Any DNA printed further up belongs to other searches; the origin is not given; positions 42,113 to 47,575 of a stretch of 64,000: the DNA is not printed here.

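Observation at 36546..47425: Two tandem ~1,720-aa vWA-NHL-multi-Ig T9SS adhesin-like paralogs with concerted evolution of their 3' ends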

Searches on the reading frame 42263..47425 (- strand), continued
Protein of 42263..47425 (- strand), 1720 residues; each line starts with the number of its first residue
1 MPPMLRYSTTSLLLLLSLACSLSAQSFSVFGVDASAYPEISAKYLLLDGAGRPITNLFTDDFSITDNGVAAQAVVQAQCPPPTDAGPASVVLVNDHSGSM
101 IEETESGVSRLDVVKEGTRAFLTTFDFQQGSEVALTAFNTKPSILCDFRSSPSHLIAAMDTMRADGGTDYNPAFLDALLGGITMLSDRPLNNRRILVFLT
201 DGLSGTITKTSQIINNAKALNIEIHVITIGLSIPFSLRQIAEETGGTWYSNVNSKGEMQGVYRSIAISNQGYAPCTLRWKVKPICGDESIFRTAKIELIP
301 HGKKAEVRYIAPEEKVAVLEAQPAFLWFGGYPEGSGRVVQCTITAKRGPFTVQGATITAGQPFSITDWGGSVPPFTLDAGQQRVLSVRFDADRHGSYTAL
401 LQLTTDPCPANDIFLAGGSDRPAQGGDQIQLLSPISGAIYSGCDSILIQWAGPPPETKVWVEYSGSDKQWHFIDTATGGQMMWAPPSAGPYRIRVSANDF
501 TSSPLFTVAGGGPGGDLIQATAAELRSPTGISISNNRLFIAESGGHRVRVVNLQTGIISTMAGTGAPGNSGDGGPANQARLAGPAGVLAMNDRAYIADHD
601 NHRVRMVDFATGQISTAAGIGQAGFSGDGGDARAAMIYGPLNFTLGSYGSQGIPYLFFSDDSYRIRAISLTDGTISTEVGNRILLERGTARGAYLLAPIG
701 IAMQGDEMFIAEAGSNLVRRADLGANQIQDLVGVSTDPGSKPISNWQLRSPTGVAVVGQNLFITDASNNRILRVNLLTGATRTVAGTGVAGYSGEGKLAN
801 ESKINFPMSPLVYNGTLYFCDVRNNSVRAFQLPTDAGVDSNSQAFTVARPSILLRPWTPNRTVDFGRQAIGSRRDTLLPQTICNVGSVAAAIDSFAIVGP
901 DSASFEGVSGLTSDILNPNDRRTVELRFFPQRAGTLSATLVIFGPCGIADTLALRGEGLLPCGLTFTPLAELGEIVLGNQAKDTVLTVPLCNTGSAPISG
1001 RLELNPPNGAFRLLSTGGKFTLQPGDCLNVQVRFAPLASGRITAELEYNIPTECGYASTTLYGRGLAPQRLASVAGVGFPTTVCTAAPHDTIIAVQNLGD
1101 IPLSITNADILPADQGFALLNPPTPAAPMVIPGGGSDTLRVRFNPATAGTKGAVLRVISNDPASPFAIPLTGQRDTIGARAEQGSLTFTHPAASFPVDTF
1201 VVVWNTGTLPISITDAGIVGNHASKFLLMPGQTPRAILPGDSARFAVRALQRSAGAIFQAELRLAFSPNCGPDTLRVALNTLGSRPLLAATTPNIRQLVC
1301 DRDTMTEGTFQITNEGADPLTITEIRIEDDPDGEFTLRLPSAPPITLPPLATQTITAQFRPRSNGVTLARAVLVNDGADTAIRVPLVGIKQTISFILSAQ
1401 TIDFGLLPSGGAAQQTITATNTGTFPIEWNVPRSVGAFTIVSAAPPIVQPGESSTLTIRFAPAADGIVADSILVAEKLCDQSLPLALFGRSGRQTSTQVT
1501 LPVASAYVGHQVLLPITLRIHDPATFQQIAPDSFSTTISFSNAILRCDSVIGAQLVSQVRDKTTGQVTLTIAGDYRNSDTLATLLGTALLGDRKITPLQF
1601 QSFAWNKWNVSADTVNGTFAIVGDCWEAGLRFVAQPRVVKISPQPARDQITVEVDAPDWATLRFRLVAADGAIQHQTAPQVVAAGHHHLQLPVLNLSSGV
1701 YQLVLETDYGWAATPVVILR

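Call 26: find_encoding_contigs(protein=P0003, flank=10000, max_places=4)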
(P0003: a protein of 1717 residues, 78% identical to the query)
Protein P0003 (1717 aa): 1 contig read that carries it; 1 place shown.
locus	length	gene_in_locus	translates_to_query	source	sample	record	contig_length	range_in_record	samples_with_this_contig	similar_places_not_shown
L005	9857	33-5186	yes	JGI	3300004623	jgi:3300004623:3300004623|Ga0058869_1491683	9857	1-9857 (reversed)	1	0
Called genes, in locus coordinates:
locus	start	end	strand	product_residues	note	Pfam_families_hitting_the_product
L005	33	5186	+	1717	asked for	PF00092:VWA, PF01436:NHL (faint), PF13519:VWA_2, PF15780:ASH (faint), PF22073:Cep192_D4 (faint), PF07610:DUF1573 (faint), PF21633:MOV-10_Ig-like (faint), PF22544:HYDIN_VesB_CFA65-like_Ig (weak), +2 more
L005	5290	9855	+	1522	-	?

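Call 27: find_encoding_contigs(protein=P0006, flank=10000, max_places=4)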
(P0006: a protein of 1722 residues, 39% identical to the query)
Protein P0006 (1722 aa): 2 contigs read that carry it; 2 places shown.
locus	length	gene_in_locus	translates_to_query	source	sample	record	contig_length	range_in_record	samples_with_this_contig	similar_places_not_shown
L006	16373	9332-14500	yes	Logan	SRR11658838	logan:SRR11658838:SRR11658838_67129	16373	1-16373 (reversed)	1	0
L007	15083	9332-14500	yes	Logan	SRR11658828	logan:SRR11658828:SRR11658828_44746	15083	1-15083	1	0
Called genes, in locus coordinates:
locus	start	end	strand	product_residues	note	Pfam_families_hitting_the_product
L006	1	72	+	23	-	?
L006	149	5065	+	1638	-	PF18962:Por_Secre_tail (weak)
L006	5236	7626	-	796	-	PF01839:FG-GAP (faint), PF13517:FG-GAP_3, PF07593:UnbV_ASPIC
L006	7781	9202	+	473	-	PF01554:MatE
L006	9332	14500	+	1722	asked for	PF00092:VWA, PF13519:VWA_2, PF22544:HYDIN_VesB_CFA65-like_Ig (faint), PF15780:ASH (faint), PF22067:Cep192_D3 (faint), PF22073:Cep192_D4 (faint), PF01436:NHL (faint), PF25021:TEN_NHL (faint), +1 more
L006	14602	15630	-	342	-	PF19580:Exo_endo_phos_3, PF03372:Exo_endo_phos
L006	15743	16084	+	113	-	PF01329:Pterin_4a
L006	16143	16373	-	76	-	?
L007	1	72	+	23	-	?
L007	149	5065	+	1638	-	PF18962:Por_Secre_tail (weak)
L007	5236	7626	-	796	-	PF01839:FG-GAP (faint), PF13517:FG-GAP_3, PF07593:UnbV_ASPIC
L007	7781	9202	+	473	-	PF01554:MatE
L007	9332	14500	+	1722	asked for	PF00092:VWA, PF13519:VWA_2, PF22544:HYDIN_VesB_CFA65-like_Ig (faint), PF15780:ASH (faint), PF22067:Cep192_D3 (faint), PF22073:Cep192_D4 (faint), PF01436:NHL (faint), PF25021:TEN_NHL (faint), +1 more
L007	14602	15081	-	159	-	?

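Call 30: find_related_loci(query=A1, collection=genome_contigs, flank=10000)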
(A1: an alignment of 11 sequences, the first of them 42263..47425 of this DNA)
Query A1 (1720 aa) in genome_contigs; peptide patterns used: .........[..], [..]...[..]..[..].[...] (x = any residue, [..] = any of these).
64 stretches matched a pattern; 49 encode a relative of the query (tblastn E <= 1e-3); 49 distinct loci.
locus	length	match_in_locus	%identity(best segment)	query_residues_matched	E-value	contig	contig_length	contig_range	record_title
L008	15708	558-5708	78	1-1720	0e+0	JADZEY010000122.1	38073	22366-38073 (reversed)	MAG: Armatimonadota bacterium isolate SJ842 c_000001662717, whole genome shotgun sequence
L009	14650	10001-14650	80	1-1553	0e+0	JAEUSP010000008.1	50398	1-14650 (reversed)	MAG: Chlorobiota bacterium isolate new MAG-306 k141_5664, whole genome shotgun sequence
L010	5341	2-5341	39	6-1720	0e+0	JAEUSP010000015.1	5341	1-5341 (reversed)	MAG: Chlorobiota bacterium isolate new MAG-306 k141_3985098, whole genome shotgun sequence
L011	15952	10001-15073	36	24-1720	0e+0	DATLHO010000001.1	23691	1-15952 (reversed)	MAG TPA_asm: Candidatus Kapaibacterium sp. isolate SMAG_U13642 k141_729141, whole genome shotgun sequence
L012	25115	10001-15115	35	22-1720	0e+0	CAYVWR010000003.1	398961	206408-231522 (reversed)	MAG TPA_asm: uncultured Alphaproteobacteria bacterium isolate SRP344714_co2_242 genome assembly, contig: NODE_26_length_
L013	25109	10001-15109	34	26-1720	0e+0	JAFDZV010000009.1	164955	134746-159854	MAG: Bacteroidetes bacterium isolate SZAS-92 BACT-TMP-15__9__length-164955, whole genome shotgun sequence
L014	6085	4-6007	35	4-1720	0e+0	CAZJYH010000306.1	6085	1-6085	MAG TPA_asm: uncultured Alphaproteobacteria bacterium isolate SRP342105_co1_110 genome assembly, contig: NODE_18449_leng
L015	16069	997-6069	35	21-1707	0e+0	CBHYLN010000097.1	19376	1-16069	MAG TPA_asm: uncultured bacterium isolate ERR14722427_metabat2_28 genome assembly, contig: ERZ27336822.1315, whole genom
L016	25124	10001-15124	35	22-1720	0e+0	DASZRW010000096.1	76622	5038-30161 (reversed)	MAG TPA_asm: Candidatus Kapaibacterium sp. isolate SMAG_U6034 k141_429713, whole genome shotgun sequence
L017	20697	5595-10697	37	25-1720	0e+0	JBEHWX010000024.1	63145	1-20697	MAG: Bacteroidota bacterium isolate ES1.bin.100 NODE_471_length_63145_cov_7.964930, whole genome shotgun sequence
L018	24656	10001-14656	36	22-1720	4e-78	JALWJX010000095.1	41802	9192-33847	MAG: Candidatus Kapaibacterium sp. isolate M17_metabat1_scaf2bin.117 M17_NODE_477_length_41802_cov_1.977349, whole genom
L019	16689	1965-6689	35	4-1720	2e-77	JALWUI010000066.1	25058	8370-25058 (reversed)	MAG: Candidatus Kapaibacterium sp. isolate M2_metabat2_scaf2bin.264 M2_NODE_1750_length_25058_cov_2.588665, whole genome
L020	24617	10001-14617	36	22-1707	8e-77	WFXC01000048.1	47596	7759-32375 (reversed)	MAG: Candidatus Kapaibacterium sp. isolate S141_32_esom k151_93788, whole genome shotgun sequence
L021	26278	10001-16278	33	2-1477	1e-66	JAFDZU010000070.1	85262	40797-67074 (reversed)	MAG: Bacteroidetes bacterium isolate SZAS-91 BACT-KAN-6__70__length-85262, whole genome shotgun sequence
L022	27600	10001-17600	33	12-1233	2e-66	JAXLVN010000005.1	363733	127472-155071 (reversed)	MAG: Candidatus Kapaibacterium sp. isolate STL-BAC57 C1.230.fa-5, whole genome shotgun sequence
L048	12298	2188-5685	30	22-1720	9e-33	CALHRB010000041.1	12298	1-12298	MAG: Candidatus Kapabacteria bacterium isolate N1_Bin_Bin_40_sub genome assembly, contig: c_000001615057, whole genome s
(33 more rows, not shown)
